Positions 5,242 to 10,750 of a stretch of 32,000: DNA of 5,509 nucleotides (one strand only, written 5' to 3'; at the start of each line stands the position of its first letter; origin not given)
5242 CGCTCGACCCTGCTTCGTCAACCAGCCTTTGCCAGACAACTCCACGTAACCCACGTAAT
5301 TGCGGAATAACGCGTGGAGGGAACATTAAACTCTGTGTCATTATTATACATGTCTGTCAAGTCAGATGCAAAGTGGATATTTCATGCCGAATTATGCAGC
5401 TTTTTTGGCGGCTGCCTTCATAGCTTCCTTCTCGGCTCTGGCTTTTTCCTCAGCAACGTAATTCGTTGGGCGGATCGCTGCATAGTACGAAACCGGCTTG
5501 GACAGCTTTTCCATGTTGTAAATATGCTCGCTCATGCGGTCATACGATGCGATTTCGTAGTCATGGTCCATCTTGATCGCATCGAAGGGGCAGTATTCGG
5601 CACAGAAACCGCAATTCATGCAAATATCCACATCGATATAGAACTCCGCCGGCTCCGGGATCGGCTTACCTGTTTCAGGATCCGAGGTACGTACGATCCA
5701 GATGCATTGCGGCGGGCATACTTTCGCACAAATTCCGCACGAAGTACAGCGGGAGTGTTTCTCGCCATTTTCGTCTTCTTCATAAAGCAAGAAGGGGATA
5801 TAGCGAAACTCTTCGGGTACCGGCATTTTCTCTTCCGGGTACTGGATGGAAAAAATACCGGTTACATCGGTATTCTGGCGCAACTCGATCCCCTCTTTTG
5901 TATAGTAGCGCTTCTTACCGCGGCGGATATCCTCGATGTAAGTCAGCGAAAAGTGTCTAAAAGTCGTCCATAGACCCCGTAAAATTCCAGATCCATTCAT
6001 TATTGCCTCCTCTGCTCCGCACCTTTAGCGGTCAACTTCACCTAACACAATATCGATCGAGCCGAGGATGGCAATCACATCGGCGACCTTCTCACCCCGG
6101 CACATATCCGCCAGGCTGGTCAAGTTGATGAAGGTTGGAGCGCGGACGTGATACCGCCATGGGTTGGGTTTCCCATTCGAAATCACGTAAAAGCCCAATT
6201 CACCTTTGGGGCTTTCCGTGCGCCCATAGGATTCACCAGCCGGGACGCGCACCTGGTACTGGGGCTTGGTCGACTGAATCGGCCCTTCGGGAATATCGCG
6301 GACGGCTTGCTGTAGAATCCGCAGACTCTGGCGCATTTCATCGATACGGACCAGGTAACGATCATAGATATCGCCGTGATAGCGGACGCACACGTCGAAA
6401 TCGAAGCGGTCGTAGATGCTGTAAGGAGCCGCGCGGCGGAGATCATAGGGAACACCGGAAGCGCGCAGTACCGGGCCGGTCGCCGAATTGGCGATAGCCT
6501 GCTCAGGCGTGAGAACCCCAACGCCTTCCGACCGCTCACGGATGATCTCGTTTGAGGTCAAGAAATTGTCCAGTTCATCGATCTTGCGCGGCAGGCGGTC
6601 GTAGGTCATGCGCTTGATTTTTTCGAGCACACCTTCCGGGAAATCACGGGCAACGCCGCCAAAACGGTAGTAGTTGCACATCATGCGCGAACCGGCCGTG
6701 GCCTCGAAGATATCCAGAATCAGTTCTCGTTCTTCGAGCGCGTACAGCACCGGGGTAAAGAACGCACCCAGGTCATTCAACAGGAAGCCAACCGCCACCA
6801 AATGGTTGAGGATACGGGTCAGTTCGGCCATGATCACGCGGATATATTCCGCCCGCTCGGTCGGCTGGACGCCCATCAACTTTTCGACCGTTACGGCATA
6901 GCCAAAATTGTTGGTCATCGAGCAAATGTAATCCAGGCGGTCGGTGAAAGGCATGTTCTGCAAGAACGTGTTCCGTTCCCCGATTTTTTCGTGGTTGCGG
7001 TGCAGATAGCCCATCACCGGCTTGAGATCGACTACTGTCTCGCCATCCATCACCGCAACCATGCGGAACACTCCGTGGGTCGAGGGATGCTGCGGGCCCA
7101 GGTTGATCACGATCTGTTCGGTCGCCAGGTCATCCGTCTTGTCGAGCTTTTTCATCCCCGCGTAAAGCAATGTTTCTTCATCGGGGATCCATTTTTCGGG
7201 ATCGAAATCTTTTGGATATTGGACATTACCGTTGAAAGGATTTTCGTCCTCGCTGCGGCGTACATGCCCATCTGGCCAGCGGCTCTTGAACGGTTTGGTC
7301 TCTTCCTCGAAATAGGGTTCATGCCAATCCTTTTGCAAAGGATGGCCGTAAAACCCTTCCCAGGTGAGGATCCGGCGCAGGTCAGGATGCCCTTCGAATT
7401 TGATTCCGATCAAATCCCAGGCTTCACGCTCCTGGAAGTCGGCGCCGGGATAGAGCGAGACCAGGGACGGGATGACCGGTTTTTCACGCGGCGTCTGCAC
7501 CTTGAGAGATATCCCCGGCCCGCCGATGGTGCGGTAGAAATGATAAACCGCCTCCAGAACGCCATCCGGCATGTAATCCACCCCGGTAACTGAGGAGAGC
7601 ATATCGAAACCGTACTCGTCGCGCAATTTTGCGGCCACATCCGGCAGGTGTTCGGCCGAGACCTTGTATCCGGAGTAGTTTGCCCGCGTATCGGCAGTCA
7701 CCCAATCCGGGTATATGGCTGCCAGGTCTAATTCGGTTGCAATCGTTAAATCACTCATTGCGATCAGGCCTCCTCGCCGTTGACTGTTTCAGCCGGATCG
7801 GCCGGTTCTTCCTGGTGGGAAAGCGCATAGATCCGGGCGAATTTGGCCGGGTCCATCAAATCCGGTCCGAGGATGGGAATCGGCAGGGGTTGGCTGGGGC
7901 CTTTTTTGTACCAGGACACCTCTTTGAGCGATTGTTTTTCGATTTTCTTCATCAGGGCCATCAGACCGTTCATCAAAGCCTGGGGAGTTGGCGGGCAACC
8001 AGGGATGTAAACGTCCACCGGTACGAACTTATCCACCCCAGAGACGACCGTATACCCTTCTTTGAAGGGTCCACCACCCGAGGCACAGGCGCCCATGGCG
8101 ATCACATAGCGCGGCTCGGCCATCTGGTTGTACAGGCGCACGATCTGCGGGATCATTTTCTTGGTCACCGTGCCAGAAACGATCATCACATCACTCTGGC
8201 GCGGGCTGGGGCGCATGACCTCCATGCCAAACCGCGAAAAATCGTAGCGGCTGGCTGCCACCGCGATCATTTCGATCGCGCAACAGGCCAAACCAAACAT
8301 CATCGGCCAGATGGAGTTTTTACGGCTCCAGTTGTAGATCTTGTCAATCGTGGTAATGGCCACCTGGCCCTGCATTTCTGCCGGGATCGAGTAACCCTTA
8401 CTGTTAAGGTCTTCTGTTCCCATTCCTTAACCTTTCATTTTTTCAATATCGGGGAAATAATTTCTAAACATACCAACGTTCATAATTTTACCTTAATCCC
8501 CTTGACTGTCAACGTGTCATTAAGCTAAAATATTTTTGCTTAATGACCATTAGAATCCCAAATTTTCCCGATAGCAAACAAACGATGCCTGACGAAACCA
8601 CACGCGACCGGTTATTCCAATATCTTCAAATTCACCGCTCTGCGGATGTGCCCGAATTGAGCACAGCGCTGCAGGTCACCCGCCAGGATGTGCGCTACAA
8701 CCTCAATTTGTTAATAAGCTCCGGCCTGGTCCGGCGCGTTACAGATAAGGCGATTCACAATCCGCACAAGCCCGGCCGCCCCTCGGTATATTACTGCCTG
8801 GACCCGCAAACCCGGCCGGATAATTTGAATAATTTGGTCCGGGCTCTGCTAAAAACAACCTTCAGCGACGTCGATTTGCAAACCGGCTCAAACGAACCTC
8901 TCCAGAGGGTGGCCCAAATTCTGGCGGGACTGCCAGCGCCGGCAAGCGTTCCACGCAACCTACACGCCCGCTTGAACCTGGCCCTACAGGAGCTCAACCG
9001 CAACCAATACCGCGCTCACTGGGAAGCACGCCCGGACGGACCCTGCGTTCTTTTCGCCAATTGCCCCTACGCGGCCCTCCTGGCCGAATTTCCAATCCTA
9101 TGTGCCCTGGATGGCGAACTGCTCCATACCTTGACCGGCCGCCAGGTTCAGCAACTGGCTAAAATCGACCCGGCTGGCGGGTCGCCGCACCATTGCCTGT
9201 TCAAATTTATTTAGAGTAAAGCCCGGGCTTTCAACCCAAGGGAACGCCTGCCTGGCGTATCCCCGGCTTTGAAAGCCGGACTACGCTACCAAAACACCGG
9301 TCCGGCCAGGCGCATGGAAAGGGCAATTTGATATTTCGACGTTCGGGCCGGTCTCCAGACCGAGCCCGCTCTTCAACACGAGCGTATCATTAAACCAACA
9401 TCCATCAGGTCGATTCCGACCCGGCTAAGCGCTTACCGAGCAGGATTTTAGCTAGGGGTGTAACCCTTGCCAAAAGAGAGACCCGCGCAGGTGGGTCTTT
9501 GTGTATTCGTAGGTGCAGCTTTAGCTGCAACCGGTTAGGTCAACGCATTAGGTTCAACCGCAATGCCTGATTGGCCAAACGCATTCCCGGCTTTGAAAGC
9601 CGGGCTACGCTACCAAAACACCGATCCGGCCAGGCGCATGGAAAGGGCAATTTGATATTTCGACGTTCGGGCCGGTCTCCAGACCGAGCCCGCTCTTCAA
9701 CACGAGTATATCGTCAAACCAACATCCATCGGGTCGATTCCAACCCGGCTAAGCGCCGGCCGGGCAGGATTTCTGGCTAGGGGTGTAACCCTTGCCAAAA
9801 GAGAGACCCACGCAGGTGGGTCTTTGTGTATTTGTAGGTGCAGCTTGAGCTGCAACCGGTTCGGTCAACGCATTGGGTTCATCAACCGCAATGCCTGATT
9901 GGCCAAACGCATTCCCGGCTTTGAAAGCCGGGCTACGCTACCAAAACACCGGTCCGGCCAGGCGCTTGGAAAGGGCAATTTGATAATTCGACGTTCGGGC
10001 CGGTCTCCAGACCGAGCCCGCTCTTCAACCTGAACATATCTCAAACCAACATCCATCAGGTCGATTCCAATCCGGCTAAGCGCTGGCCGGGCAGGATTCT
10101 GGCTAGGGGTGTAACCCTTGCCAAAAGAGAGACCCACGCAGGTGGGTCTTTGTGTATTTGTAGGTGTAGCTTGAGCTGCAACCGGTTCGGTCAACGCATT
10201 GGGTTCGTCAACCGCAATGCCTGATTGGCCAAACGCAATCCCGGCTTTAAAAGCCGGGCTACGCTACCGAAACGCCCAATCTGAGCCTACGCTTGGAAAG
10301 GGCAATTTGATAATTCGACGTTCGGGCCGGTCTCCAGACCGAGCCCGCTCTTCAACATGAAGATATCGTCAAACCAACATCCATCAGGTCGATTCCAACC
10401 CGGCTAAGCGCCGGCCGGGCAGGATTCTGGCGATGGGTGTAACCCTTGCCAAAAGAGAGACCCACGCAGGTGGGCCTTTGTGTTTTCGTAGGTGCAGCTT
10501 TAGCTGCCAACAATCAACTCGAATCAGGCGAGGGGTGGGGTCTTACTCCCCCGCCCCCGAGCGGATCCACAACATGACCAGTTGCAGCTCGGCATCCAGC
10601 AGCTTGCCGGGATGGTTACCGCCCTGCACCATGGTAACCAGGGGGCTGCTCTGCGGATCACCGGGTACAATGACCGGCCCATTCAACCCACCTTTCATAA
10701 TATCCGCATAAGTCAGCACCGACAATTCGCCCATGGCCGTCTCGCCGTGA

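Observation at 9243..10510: Four tandem ~325-nt hairpin-rich units filling a convergent intergenic gap: candidate array of structured RNAs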

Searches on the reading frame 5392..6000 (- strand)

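Call 8: search_protein_families(library=pfam, proteins=[window:5392-6000:-])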
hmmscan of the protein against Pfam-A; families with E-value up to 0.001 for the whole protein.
window:5392-6000:- (202 aa): 12 families
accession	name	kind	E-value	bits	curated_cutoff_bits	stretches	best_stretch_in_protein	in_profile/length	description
PF00037.32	Fer4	-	1.7e-12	47.1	21.1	2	121-143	2-24/24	4Fe-4S binding domain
PF12838.12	Fer4_7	-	9.1e-10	39.3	27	1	84-141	1-52/52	4Fe-4S dicluster domain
PF13484.11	Fer4_16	-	3.8e-09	37.6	30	1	127-166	2-40/66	4Fe-4S double cluster binding domain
PF13187.11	Fer4_9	-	7.7e-09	35.9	27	1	77-100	34-52/52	4Fe-4S dicluster domain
PF12797.12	Fer4_2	-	7.8e-09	35.4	24.5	1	120-139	3-22/22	4Fe-4S binding domain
PF14697.11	Fer4_21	-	4.3e-08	33.6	35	0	122-147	3-31/59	4Fe-4S dicluster domain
PF13183.11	Fer4_8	-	7e-08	33.3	27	0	124-163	2-39/68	4Fe-4S dicluster domain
PF12837.12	Fer4_6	-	7.7e-07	29.2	25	0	121-142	3-24/24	4Fe-4S binding domain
PF25160.1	LdpA_Fe-S-bd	-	6.1e-06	26.4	27.6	0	78-101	21-44/49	LdpA Fe-S cluster-binding domain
PF13237.11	Fer4_10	-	6.7e-06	26.4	25.5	1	82-138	6-53/53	4Fe-4S dicluster domain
PF13534.11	Fer4_17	-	3.8e-05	24.6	22.2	0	74-96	35-57/61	4Fe-4S dicluster domain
PF12800.12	Fer4_4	-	8e-05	23.1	24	0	83-96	2-15/17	4Fe-4S binding domain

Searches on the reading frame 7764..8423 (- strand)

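Call 8: search_protein_families(library=pfam, proteins=[window:7764-8423:-])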
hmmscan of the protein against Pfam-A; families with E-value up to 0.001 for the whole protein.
window:7764-8423:- (219 aa): 1 family
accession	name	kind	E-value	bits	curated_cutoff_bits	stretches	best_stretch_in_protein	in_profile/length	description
PF01058.29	Oxidored_q6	-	8.6e-30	103.5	27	1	47-157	1-128/128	NADH ubiquinone oxidoreductase, 20 Kd subunit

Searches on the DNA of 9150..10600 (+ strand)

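Call 5: search_rna_families(source=window, start=9150, end=10600, threshold=evalue, max_evalue=10)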
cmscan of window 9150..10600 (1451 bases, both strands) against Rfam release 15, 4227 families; matches with E-value up to 10: 4.
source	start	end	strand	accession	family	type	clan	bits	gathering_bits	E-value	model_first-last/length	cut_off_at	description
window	9901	9959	-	RF01852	tRNA-Sec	Gene; tRNA;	CL00001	18.4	47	1.6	1-91/91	no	Selenocysteine transfer RNA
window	9573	9631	-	RF01852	tRNA-Sec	Gene; tRNA;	CL00001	18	47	2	1-91/91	no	Selenocysteine transfer RNA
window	9801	9857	-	RF02985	ftsZ-DE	Gene; sRNA;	-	15.4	72.2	6.3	1-69/69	no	ftsZ-DE RNA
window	10240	10265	+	RF01687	Acido-Lenti-1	Gene; sRNA;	-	15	37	1.9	1-46/46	no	Acido-Lenti-1 RNA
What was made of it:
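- On Any Rfam 15 family: Only E>1 noise in the array (call 5).
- Tried and rejected: tRNA-like reading (tRNA-Sec hits at E~2, call 5).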

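Call 16: search_dna_similar(query=window:9586-9913:+, collection=plasmids, mode=distant)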
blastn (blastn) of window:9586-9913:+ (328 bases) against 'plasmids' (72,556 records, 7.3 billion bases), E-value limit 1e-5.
No match.

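Call 17: search_dna_similar(query=window:9586-9913:+, collection=phages, mode=distant)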
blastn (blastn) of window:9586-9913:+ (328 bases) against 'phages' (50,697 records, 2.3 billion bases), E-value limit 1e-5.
No match.

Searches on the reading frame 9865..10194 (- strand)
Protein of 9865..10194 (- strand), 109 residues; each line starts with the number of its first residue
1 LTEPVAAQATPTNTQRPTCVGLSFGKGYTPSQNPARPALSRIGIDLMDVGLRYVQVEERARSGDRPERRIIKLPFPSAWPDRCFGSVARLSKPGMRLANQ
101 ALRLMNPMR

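Call 26: find_homologous_proteins(query=window:9865-10194:-, max_evalue=0.01)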
Query window:9865-10194:-: 4 candidates shared short words with the query, none scored E <= 0.01.
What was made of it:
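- Tried and rejected: Nothing in the word-indexed search (call 26).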

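Call 91: search_protein_representatives(protein=window:9865-10194:-)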
Query: 109 residues. Proteins with E-value up to 0.001 (for the whole library): 2; up to 1e-10: 0; up to 1e-30: 0. The best 2 are listed.
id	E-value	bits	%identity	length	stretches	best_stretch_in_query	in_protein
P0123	1.6e-05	41.0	41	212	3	52-99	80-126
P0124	4.4e-05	39.6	38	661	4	4-36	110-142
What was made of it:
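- Tried and rejected: In the exhaustive search there were two weak hits (call 91).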

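Call 95: find_encoding_contigs(protein=P0123, flank=6000, max_places=5)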
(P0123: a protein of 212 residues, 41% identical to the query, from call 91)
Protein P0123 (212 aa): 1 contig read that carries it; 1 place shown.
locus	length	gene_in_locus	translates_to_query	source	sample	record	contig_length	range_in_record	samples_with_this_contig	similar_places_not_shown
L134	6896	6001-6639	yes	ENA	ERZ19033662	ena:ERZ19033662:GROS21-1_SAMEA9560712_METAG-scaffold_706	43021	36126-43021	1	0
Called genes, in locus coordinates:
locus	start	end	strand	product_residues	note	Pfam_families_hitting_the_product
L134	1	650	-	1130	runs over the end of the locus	-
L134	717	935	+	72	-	-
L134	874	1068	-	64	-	-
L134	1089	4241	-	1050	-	PF00034:Cytochrom_C (weak), PF07635:PSCyt1, PF07583:PSCyt2, PF07587:PSD1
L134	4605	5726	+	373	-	-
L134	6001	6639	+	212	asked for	PF20723:Pellino_RING (faint), PF02793:HRM (faint)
